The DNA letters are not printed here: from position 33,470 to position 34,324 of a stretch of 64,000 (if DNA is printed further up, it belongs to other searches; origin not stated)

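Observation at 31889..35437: Tandem array of five paralogous secreted 4-Cys proteins (plus a chimeric stub) with constant ends and a mosaic hypervariable core; no family I recognise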

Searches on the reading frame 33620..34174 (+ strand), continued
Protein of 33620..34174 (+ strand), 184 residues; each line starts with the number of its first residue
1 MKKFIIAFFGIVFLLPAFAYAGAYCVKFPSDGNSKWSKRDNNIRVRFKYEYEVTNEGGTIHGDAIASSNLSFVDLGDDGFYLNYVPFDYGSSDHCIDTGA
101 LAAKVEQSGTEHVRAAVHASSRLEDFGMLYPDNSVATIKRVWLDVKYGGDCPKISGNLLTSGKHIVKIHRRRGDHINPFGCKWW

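Call 44: find_encoding_contigs(protein=P0036, flank=10000, max_places=3)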
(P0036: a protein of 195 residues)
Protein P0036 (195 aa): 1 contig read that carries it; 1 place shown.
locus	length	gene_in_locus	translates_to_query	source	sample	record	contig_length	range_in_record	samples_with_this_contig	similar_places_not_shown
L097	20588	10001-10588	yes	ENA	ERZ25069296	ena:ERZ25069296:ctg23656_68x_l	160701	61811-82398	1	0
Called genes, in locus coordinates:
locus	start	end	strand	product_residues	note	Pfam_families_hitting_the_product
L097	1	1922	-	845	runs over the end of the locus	-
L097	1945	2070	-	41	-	-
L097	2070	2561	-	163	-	PF20336:DUF6631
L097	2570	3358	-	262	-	PF27730:UCP028589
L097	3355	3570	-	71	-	-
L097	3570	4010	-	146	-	PF23840:Phage_tail_terminator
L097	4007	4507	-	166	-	PF05069:Phage_tail_S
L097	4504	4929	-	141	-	PF07030:Phage_Mu_Gp36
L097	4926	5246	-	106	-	PF23843:DUF7210 (weak)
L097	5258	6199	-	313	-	PF03864:Phage_cap_E (weak)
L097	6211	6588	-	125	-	PF09956:Phage_cement_2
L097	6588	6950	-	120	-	-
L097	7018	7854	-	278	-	PF13276:HTH_21, PF00665:rve, PF24764:rva_4, PF13683:rve_3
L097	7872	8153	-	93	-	PF01527:HTH_Tnp_1 (weak)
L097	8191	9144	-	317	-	-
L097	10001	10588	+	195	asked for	-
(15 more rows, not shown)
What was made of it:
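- A reverse-transcriptase gene lies 1.2 kb from P0036 in the prophage (call 44).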

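Call 45: find_encoding_contigs(protein=P0040, flank=10000, max_places=3)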
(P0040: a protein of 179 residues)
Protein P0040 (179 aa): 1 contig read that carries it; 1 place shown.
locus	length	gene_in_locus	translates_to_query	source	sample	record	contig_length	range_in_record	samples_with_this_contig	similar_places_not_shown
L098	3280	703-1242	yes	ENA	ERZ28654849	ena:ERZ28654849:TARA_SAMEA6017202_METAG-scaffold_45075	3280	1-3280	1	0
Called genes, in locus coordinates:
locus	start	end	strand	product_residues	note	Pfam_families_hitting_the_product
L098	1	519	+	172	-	?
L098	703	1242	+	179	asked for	-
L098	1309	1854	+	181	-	-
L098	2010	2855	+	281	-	-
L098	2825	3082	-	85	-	-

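Call 54: predict_structure(alignment_id=A3)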
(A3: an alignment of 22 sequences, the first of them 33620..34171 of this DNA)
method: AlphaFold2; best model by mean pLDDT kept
length: 184 residues; sequences in the alignment: 22
mean_pLDDT: 81.4   pTM: 0.76
mean pLDDT of the five models: 81.4, 79.7, 78.8, 75.5, 73.3
residues with pLDDT >= 90: 70; 70-90: 71; 50-70: 39; < 50: 4
segments of 3 or more residues with pLDDT < 50: none
pLDDT, mean of each block of 10 residues (from residue 1): 56 59 93 82 93 87 86 62 86 94 86 73 56 87 91 88 93 90 94
secondary structure, 60 per line:
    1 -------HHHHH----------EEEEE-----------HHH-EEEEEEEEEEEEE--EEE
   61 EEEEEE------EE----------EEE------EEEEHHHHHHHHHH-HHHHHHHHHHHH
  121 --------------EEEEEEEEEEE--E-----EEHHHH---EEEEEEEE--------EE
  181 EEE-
elements in order: H8-12 E23-27 E43-55 E58-66 E85-87 E94-97 H98-107 H109-120 E135-145 H156-159 E163-170 E179-183
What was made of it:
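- The AlphaFold2 model has pLDDT 81.4 and pTM 0.76 (call 54). The globular sheet-plus-helix model gives no sign of donor-strand or pilin architecture (call 54).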

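Call 57: fold_search(model_id=the predicted structure, library=pdb)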
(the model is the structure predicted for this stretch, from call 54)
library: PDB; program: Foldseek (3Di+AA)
matches with E <= 10: 619; with E <= 0.001: 0
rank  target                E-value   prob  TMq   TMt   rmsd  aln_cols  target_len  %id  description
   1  8vlv_A                3.0e-01  0.28  0.27  0.12  10.1       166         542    7  Cryo-EM structure of human HGSNAT in inactive state (released 2024-06-26)
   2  1jtk_A                3.0e-01  0.11  0.15  0.20  11.0       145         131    8  Crystal structure of cytidine deaminase from Bacillus subtilis in complex with the inhibitor tetrahydrodeoxyuridine (released 2002-04-10)
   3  6ocf_A                3.0e-01  0.11  0.16  0.13  11.0       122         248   13  The crystal structure of VASH1-SVBP complex (released 2019-06-26)
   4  4f3w_B                3.0e-01  0.10  0.14  0.19  10.2       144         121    8  Crystal structure of cytidine deaminase Cdd from Mycobacterium marinum (released 2012-05-23)
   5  1cd1_A                3.2e-01  0.05  0.14  0.11  18.6       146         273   10  CD1(MOUSE) ANTIGEN PRESENTING MOLECULE (released 1997-10-15)
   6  4zca_B                3.8e-01  0.08  0.18  0.12  16.9       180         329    9  Eg5 motor domain mutant Y231F (released 2016-06-22)
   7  3sdx_C                4.0e-01  0.06  0.16  0.12  16.8       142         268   10  Crystal structure of human autoreactive-Valpha24 NKT TCR in complex with CD1d-beta-galactosylceramide (released 2011-10-05)
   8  6j4q_A                4.2e-01  0.18  0.23  0.18   9.9       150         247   11  Structural basis of tubulin detyrosination by vasohibins-SVBP enzyme complex and functional implications (released 2019-05-01)
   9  2fr5_B                4.2e-01  0.08  0.14  0.18  10.6       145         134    7  Crystal Structure of Mouse Cytidine Deaminase Complexed with Tetrahydrouridine (released 2006-07-11)
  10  6lpg_A                4.5e-01  0.13  0.17  0.13  10.9       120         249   13  human VASH1-SVBP complex (released 2020-10-21)
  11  4f3w_D                4.5e-01  0.06  0.13  0.17  11.6       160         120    8  Crystal structure of cytidine deaminase Cdd from Mycobacterium marinum (released 2012-05-23)
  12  6j4s_A                4.7e-01  0.16  0.23  0.18  10.6       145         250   12  Structural basis of tubulin detyrosination by vasohibins-SVBP enzyme complex and functional implications (released 2019-05-01)
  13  1ux1_A                4.7e-01  0.08  0.15  0.19  10.9       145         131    7  Bacillus subtilis cytidine deaminase with a Cys53His and an Arg56Gln substitution (released 2004-05-20)
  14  2fr5_A                4.7e-01  0.08  0.14  0.18  10.6       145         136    7  Crystal Structure of Mouse Cytidine Deaminase Complexed with Tetrahydrouridine (released 2006-07-11)
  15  2x1g_B                4.7e-01  0.07  0.14  0.16  16.4       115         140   16  Crystal structure of Importin13 - Mago-Y14 complex (released 2010-02-16)
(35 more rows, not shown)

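Call 59: search_protein_families(library=phrogs, alignment_id=A3, max_evalue=0.01)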
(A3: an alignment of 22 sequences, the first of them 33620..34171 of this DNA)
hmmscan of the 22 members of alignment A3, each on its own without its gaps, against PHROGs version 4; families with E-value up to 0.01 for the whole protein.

A. member 1, window:33620-34171:+ (184 aa): 0 families

B. families by the number of members that match (of 22 scanned): 0 families

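Call 60: search_protein_families(library=pfam, alignment_id=A3, max_evalue=0.1)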
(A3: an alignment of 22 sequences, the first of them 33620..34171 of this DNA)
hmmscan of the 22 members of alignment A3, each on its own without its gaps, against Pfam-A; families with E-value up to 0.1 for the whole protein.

A. member 1, window:33620-34171:+ (184 aa): 0 families

B. families by the number of members that match (of 22 scanned): 3 families
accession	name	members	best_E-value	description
PF07523.18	Big_3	1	0.017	Bacterial Ig-like domain (group 3)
PF18584.7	SYCP2_SLD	1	0.039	Synaptonemal complex 2 Spt16M-like domain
PF20243.3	MbnP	1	0.064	MbnP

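Call 61: search_solved_structures(query=A3, max_evalue=10)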
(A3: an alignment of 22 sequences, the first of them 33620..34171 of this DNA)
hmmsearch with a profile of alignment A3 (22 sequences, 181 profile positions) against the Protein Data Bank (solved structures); distinct sequences matched with E-value up to 10: 2.
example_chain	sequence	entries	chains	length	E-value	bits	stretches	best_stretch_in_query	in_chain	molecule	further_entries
3v5r_A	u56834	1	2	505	1.2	12.5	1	10-42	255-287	Protein GAL3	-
3v2u_C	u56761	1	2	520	1.2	12.5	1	10-42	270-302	Protein GAL3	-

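Call 62: fold_search(model_id=the predicted structure, library=viral)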
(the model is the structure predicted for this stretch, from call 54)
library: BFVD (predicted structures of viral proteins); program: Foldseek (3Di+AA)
matches with E <= 10: 775; with E <= 0.001: 0
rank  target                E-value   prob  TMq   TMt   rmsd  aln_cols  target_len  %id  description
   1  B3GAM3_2              1.6e-01  0.54  0.25  0.07   7.1       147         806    7  AMDV4_2 [uncultured virus]
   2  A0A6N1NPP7            2.0e-01  0.44  0.30  0.38   7.0       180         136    6  Putative orfan [Tupanvirus soda lake]
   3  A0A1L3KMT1            2.8e-01  0.12  0.20  0.26  12.7       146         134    8  Uncharacterized protein [Hubei rhabdo-like virus 3]
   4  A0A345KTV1            2.8e-01  0.08  0.16  0.17  18.3       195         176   11  Uncharacterized protein [Microbacterium phage Redfield]
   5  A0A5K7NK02            3.1e-01  0.03  0.15  0.16  19.7       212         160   11  Uncharacterized protein [Rothia phage Spartoi]
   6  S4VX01                3.5e-01  0.16  0.22  0.33  10.9       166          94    7  Uncharacterized protein [Pandoravirus dulcis]
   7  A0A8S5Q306            3.7e-01  0.08  0.17  0.22  12.4       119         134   13  Uncharacterized protein [Siphoviridae sp. ctLqe90]
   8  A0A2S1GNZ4            3.9e-01  0.10  0.15  0.12  16.5       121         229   15  Putative endonuclease [Enterobacteria phage vB_EcoM_IME281]
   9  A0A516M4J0            4.2e-01  0.12  0.24  0.08  13.2       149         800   12  (no name in the UniProt tables at hand)
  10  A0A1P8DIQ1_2          4.7e-01  0.05  0.16  0.05  15.9       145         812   10  (no name in the UniProt tables at hand)
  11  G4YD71                4.9e-01  0.16  0.24  0.19   9.4       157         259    9  (no name in the UniProt tables at hand)
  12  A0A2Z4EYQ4            4.9e-01  0.11  0.20  0.10  13.9       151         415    6  (no name in the UniProt tables at hand)
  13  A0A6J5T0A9            4.9e-01  0.03  0.12  0.14  14.3       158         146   14  Uncharacterized protein [uncultured Caudovirales phage]
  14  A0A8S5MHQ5            5.5e-01  0.09  0.19  0.19  10.4       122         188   13  Uncharacterized protein [Siphoviridae sp. ctvyM23]
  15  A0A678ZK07            5.5e-01  0.04  0.11  0.14  14.7       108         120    7  Uncharacterized protein [Pectobacterium phage Arno18]
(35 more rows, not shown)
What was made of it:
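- On Any known fold (PDB, BFVD): The best matches are E=0.30 with TM 0.27 in PDB and E=0.16 with TM up to 0.30 in BFVD (calls 57, 62).
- Its best Foldseek hits are E>=0.16 with TM<=0.30 in PDB and BFVD (calls 57, 62).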

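Call 63: find_related_loci(query=A3, collection=metagenome_contigs, flank=10000)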
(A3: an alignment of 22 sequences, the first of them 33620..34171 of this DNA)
Query A3 (184 aa) in metagenome_contigs; peptide patterns used: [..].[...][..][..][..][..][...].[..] (x = any residue, [..] = any of these).
90 stretches matched a pattern, but none encodes a relative of the query by tblastn (E <= 1e-3).
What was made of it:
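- Tried and rejected: The family profile found none (call 63).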

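Call 82: search_dna_similar(query=P0036, collection=phages, mode=protein, max_evalue=0.001)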
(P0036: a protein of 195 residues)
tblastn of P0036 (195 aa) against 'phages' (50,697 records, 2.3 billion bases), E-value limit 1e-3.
No match.

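Call 83: search_dna_similar(query=window:33620-34171:+, collection=plasmids, mode=protein, max_evalue=0.001)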
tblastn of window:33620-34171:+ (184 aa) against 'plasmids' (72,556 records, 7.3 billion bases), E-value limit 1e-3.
No match.
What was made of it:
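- Tried and rejected: Phage and plasmid collections. tblastn found none (calls 82, 83).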

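Call 84: find_related_loci(query=A3, collection=viral_contigs, flank=8000)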
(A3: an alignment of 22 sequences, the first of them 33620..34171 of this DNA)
Query A3 (184 aa) in viral_contigs; peptide patterns used: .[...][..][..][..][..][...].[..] (x = any residue, [..] = any of these).
20 stretches matched a pattern; 1 encode a relative of the query (tblastn E <= 1e-3); 1 distinct loci.
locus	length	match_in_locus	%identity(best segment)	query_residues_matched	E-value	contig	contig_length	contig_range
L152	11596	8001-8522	24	7-179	8e-7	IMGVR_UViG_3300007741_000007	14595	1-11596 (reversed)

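Call 85: find_related_loci(query=P0036, collection=viral_contigs, flank=8000)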
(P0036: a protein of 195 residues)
Query P0036 (195 aa) in viral_contigs; peptide patterns used: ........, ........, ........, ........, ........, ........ (x = any residue, [..] = any of these).
4 stretches matched a pattern, but none encodes a relative of the query by tblastn (E <= 1e-3).
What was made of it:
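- Tried and rejected: Searching with P0036 found none (call 85).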

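Call 87: list_cluster_members(proteins=[P0035, P0036, P0037, P0038, P0039, P0041, P0046, P0048, P0053, P0055])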
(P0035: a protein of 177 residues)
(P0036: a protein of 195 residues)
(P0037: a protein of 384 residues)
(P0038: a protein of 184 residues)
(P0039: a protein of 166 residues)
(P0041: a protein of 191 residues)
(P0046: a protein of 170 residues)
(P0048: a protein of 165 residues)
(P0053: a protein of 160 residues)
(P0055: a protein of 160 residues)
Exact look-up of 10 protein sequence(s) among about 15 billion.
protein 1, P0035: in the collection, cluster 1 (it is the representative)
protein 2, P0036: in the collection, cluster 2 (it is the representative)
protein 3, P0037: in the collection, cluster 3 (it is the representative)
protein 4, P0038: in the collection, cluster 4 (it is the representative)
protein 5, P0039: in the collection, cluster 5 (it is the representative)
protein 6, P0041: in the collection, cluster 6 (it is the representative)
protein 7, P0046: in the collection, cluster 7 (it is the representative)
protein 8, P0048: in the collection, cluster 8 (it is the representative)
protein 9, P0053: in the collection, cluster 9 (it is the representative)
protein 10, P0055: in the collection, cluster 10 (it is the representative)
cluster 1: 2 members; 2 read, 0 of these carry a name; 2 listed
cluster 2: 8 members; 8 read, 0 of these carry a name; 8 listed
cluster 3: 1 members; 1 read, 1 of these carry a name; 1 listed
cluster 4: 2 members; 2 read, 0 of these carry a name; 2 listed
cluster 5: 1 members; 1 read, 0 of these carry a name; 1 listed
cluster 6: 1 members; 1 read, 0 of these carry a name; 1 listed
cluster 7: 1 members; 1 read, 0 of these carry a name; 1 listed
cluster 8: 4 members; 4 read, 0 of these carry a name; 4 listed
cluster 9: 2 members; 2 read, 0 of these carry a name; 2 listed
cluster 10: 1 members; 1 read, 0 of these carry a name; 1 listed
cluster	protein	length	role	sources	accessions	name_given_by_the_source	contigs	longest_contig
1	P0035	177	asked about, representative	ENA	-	-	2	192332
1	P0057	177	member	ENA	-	-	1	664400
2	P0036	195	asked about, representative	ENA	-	-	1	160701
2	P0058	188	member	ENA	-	-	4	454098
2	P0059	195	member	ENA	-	-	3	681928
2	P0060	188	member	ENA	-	-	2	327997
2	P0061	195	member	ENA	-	-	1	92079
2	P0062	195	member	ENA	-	-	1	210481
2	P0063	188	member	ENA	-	-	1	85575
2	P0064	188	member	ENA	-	-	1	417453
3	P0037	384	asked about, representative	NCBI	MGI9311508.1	MAG: hypothetical protein ACR2P7_08250 [bacterium]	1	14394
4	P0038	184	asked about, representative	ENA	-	-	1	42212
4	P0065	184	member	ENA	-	-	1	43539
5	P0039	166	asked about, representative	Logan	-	-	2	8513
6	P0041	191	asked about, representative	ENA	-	-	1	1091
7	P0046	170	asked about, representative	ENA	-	-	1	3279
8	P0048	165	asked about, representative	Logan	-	-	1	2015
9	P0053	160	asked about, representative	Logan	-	-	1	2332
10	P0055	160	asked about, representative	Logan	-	-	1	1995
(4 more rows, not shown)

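Call 88: find_encoding_contigs(protein=P0035, flank=10000, max_places=3)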
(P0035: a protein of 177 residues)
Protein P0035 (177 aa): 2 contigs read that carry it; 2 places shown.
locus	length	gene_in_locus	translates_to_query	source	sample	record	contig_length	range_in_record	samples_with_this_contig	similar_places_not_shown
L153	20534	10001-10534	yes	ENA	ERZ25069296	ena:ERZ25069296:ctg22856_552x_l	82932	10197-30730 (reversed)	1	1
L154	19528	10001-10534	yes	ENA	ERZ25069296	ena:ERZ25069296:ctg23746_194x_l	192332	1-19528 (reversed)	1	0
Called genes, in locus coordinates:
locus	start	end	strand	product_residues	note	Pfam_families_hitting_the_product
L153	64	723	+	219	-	PF06056:Terminase_5 (weak), PF13384:HTH_23, PF13518:HTH_28, PF13551:HTH_29, PF13565:HTH_32 (weak), PF13592:HTH_33, PF13358:DDE_3 (weak)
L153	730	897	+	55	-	PF13358:DDE_3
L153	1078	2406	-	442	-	PF13701:DDE_Tnp_1_4, PF01609:DDE_Tnp_1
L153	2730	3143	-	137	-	PF00126:HTH_1, PF13556:HTH_30 (faint), PF03466:LysR_substrate (weak)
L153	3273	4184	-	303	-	PF18075:FtsX_ECD, PF02687:FtsX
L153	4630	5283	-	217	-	PF00005:ABC_tran, PF13304:AAA_21 (faint)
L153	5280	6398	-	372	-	PF02881:SRP54_N, PF06414:Zeta_toxin (weak), PF13604:AAA_30, PF00448:SRP54, PF13401:AAA_22 (weak), PF13671:AAA_33 (weak)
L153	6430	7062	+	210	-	PF03602:Cons_hypoth95, PF05175:MTS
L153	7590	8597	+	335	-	PF13565:HTH_32, PF13276:HTH_21 (weak), PF13683:rve_3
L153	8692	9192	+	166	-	-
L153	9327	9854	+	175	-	-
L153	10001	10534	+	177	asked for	-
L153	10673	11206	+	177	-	-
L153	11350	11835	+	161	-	-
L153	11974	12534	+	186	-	-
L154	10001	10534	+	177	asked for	-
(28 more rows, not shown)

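Call 89: find_encoding_contigs(protein=P0038, flank=10000, max_places=2)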
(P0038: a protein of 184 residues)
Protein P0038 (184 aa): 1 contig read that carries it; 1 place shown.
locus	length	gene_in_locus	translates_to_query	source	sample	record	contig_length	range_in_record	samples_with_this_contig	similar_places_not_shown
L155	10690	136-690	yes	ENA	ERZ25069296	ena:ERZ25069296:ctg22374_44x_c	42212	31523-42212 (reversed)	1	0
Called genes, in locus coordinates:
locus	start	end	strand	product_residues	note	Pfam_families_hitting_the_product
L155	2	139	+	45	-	?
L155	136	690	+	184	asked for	-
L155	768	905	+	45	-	-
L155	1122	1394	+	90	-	-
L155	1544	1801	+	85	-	-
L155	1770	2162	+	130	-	PF00565:SNase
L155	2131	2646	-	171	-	PF13274:SocA_Panacea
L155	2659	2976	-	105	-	-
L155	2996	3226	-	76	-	-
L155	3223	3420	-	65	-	-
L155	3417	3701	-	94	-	-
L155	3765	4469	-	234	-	-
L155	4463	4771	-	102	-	PF16786:RecA_dep_nuc (weak)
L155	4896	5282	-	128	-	PF05772:NinB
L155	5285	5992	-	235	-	-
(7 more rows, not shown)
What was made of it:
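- Another homologue lies on a circular 42-kb phage-like contig (call 89).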

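Call 94: search_protein_families(library=padloc, alignment_id=A3, max_evalue=0.01)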
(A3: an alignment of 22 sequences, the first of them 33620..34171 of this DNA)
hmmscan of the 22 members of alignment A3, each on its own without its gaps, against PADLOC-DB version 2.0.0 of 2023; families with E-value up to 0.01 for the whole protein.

A. member 1, window:33620-34171:+ (184 aa): 0 families

B. families by the number of members that match (of 22 scanned): 0 families
